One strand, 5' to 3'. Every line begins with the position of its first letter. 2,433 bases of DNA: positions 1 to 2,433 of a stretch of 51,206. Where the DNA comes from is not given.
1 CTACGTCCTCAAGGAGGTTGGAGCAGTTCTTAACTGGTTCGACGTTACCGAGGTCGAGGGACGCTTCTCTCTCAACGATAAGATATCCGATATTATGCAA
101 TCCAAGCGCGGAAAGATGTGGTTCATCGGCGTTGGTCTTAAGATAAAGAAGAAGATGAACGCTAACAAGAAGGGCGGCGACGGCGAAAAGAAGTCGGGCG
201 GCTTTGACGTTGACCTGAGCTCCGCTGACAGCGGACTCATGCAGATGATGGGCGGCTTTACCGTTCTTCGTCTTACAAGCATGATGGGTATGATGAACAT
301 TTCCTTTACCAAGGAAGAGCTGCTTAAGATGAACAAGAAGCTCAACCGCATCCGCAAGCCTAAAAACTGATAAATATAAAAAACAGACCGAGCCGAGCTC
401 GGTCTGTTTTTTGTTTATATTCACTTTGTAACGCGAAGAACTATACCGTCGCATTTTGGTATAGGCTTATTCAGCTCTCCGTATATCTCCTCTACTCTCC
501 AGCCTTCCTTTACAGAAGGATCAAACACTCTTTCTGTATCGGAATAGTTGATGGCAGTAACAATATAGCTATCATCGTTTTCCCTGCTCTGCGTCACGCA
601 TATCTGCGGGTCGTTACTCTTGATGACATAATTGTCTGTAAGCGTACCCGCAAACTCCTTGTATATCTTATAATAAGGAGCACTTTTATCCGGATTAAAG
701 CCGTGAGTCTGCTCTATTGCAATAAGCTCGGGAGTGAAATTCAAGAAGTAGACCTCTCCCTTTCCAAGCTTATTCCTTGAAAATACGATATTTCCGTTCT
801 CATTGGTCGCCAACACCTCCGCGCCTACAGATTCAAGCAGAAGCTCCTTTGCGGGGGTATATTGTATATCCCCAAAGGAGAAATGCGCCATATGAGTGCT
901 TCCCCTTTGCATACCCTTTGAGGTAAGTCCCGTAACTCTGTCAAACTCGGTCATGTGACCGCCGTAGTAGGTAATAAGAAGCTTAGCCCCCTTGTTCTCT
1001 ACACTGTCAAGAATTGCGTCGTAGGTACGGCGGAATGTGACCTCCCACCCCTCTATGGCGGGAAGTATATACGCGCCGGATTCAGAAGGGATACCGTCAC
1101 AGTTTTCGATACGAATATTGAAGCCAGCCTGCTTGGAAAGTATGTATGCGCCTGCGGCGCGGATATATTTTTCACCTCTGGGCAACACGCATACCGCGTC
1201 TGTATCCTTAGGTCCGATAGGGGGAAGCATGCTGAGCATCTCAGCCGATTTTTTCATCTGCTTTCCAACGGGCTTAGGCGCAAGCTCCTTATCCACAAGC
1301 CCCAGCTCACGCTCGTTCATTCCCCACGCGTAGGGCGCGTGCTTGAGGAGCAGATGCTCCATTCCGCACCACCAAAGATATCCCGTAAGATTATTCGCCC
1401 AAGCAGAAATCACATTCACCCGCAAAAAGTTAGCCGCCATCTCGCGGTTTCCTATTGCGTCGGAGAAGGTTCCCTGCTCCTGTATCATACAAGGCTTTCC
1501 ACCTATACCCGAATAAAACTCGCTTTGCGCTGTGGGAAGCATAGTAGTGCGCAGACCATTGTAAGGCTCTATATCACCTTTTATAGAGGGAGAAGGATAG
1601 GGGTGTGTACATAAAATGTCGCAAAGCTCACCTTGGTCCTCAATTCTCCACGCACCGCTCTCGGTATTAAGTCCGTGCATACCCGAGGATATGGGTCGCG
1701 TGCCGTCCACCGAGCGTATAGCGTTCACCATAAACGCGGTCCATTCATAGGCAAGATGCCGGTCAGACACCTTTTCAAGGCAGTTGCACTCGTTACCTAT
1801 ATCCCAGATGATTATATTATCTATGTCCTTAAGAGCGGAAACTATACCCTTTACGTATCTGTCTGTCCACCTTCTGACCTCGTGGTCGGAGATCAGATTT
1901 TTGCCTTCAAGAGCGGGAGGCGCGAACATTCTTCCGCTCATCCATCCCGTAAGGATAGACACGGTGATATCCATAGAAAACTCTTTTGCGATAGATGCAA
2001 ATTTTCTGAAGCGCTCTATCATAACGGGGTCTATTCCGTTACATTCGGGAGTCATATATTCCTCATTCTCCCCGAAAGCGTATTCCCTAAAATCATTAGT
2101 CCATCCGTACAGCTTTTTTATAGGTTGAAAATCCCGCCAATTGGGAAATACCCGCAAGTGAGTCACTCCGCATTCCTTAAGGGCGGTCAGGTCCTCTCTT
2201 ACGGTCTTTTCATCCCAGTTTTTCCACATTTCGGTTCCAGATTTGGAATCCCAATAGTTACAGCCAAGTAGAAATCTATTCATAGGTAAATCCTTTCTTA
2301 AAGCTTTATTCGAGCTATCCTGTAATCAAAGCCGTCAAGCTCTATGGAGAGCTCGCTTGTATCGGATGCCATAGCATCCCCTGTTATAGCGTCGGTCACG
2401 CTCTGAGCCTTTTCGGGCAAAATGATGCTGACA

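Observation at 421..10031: GRE pair sits at the head of a cytoplasmic glycan-processing cluster (AraC, DUF5107-TPR, two GH-like enzymes)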

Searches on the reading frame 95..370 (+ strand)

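Call 4: search_protein_families(library=pfam, proteins=[window:95-370:+], max_evalue=0.01)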
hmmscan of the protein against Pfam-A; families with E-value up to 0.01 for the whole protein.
window:95-370:+ (91 aa): 0 families

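Call 5: search_protein_families(library=ncbifam, proteins=[window:95-370:+], max_evalue=0.01)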
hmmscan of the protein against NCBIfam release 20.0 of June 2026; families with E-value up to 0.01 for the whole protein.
window:95-370:+ (91 aa): 1 family
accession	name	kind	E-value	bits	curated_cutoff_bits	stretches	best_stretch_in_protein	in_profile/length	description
NF041055.1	ryptide_RrrA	equivalog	0.0019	17.9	45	1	67-80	1-14/41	ryptide family R-Y-crosslinked RiPP peptide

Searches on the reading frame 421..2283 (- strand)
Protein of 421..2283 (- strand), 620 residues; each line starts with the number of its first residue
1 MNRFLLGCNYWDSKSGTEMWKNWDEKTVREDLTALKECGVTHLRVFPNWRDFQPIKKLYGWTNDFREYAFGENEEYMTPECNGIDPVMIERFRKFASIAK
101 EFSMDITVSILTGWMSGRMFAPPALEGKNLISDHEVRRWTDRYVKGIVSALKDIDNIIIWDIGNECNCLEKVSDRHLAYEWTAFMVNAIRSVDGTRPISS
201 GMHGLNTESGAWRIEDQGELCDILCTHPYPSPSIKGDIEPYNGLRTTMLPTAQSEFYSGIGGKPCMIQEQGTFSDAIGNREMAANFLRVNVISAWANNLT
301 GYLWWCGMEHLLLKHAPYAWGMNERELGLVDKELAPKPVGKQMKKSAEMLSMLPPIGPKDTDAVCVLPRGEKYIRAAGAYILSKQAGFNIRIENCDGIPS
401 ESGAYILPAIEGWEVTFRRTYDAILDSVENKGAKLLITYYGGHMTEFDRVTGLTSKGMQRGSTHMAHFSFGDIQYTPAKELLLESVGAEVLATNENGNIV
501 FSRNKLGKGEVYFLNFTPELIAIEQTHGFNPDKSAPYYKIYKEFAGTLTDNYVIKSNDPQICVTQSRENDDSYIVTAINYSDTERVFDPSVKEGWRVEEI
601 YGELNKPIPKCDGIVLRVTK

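Call 4: search_protein_families(library=pfam, proteins=[window:421-2283:-], max_evalue=0.01)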
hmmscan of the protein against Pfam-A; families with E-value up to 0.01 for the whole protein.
window:421-2283:- (620 aa): 1 family
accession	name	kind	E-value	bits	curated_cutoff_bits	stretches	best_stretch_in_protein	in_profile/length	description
PF02836.23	Glyco_hydro_2_C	-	0.0044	16.6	21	1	144-199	114-159/302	Glycosyl hydrolases family 2, TIM barrel domain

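Call 5: search_protein_families(library=ncbifam, proteins=[window:421-2283:-], max_evalue=0.01)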
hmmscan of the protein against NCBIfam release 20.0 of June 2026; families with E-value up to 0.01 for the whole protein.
window:421-2283:- (620 aa): 0 families

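Call 26: search_solved_structures(query=window:421-2283:-, max_evalue=1)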
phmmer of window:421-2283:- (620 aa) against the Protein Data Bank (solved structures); distinct sequences matched with E-value up to 1: 17.
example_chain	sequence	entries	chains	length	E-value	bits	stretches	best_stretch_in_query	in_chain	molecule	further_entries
7bob_A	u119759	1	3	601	2.8e-20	75.4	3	6-56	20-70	Endo-beta-mannanase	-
9y4v_A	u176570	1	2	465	3.8e-14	55.2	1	6-395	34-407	Glycosyl hydrolase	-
7lr7_A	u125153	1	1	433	3.2e-10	42.2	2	6-58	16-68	Uncharacterized protein ScGH5_18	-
7lr8_A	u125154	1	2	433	2e-09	39.6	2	6-58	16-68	Uncharacterized protein ScGH5_18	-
6mp2_A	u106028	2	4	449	8.9e-09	37.4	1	6-56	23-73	BlMan5B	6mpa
7lqx_A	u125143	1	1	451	9.3e-09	37.4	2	2-56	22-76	Glycosyl hydrolase BlGH5_18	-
6moy_A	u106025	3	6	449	5.1e-08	34.9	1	6-56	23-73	BlMan5B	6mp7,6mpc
7lr1_A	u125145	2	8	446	1.7e-07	33.2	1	6-364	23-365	Glycosyl hydrolase BlGH5_18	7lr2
7lr6_A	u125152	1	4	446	2e-07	33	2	6-62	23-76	Glycosyl hydrolase BlGH5_18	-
6gvb_A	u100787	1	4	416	7.6e-06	27.7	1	6-57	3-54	exo-beta-1,4-mannosidase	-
3wfl_A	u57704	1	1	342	0.0015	20.2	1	90-207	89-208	beta-mannanase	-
4awe_A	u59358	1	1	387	0.0062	18.1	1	22-169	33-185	ENDO-BETA-D-1,4-MANNANASE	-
3ziz_A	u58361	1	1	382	0.015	16.9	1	138-277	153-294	GH5 ENDO-BETA-1,4-MANNANASE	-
1qno_A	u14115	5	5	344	0.027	16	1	141-212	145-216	ENDO-1,4-B-D-MANNANASE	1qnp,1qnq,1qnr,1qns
9ta3_A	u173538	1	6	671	0.047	15.2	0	21-62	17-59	Beta-galactosidase LacZ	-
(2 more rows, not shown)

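Call 97: search_solved_structures(query=window:421-2283:-, max_evalue=0.000001, show_alignments=2)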
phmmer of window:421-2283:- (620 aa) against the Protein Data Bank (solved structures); distinct sequences matched with E-value up to 0.000001: 9.
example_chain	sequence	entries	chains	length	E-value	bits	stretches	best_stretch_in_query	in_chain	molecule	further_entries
7bob_A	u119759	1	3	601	2.8e-20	75.4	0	6-56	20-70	Endo-beta-mannanase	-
9y4v_A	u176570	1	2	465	3.8e-14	55.2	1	6-395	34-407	Glycosyl hydrolase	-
7lr7_A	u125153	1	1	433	3.2e-10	42.2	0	6-58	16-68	Uncharacterized protein ScGH5_18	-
7lr8_A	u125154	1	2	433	2e-09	39.6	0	6-58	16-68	Uncharacterized protein ScGH5_18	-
6mp2_A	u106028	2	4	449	8.9e-09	37.4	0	6-56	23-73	BlMan5B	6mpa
7lqx_A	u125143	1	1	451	9.3e-09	37.4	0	2-56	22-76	Glycosyl hydrolase BlGH5_18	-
6moy_A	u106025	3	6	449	5.1e-08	34.9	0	6-56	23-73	BlMan5B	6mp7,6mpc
7lr1_A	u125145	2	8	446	1.7e-07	33.2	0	6-364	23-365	Glycosyl hydrolase BlGH5_18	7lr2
7lr6_A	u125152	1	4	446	2e-07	33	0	6-62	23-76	Glycosyl hydrolase BlGH5_18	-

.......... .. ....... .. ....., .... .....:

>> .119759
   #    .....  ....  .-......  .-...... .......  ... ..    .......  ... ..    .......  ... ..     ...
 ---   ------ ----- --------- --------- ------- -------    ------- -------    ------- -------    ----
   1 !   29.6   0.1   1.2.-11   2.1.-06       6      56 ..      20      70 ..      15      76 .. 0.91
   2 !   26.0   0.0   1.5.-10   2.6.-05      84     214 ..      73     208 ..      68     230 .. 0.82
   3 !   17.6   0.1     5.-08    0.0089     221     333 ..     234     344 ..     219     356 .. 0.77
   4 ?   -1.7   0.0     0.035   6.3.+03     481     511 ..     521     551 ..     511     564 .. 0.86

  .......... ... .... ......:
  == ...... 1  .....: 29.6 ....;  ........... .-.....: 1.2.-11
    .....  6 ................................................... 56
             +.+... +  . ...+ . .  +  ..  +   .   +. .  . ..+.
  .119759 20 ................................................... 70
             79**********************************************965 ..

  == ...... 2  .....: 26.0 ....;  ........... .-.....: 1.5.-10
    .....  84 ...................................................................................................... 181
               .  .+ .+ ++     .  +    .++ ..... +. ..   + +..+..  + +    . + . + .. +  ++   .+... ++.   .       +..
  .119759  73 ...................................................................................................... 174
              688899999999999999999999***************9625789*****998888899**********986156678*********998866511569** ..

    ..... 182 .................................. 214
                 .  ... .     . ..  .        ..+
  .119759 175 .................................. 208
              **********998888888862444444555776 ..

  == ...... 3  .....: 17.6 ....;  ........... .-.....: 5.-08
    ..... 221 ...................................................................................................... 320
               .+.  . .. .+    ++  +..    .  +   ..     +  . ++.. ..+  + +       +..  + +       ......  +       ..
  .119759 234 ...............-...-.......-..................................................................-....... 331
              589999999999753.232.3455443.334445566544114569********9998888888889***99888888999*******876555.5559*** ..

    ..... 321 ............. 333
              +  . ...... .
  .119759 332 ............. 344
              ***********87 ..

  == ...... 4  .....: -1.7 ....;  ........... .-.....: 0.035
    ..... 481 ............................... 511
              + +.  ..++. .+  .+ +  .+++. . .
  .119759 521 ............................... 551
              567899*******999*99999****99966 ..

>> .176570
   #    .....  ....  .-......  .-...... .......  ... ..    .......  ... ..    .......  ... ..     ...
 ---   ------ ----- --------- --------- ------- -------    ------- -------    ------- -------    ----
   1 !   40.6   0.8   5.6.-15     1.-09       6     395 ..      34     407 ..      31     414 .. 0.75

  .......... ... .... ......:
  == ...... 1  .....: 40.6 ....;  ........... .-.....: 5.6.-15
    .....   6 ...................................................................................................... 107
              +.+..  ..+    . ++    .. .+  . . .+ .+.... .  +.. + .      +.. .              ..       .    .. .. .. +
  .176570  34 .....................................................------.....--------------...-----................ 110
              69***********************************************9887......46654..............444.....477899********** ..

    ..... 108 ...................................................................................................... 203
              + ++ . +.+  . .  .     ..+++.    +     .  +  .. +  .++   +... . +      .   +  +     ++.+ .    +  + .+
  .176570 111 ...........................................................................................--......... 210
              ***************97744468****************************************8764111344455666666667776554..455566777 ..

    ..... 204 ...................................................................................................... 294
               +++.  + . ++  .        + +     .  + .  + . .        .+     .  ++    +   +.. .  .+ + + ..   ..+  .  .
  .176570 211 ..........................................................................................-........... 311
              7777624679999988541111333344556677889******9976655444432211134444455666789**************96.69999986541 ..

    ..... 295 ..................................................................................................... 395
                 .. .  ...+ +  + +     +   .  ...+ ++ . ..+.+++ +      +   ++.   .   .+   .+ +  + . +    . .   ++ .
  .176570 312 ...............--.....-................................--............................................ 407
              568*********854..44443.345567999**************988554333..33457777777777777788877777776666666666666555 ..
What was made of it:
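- On GH5 (clan GH-A): GNE165C and IQE269QG align to DLGNELD/LLQEFG of 7bob and LGNETN/LQEVG of 9y4v (call 97).
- Closest known: GH5 beta-mannanase/beta-mannosidases. Same: It has the N-E acid/base and the Q-E-x-G nucleophile motifs (calls 26, 97).
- Checked: The 620-aa protein aligns to GH5 beta-mannanase/beta-mannosidases, with the N-E acid/base (E165) and nucleophile (E269) motifs matched (calls 26, 97).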
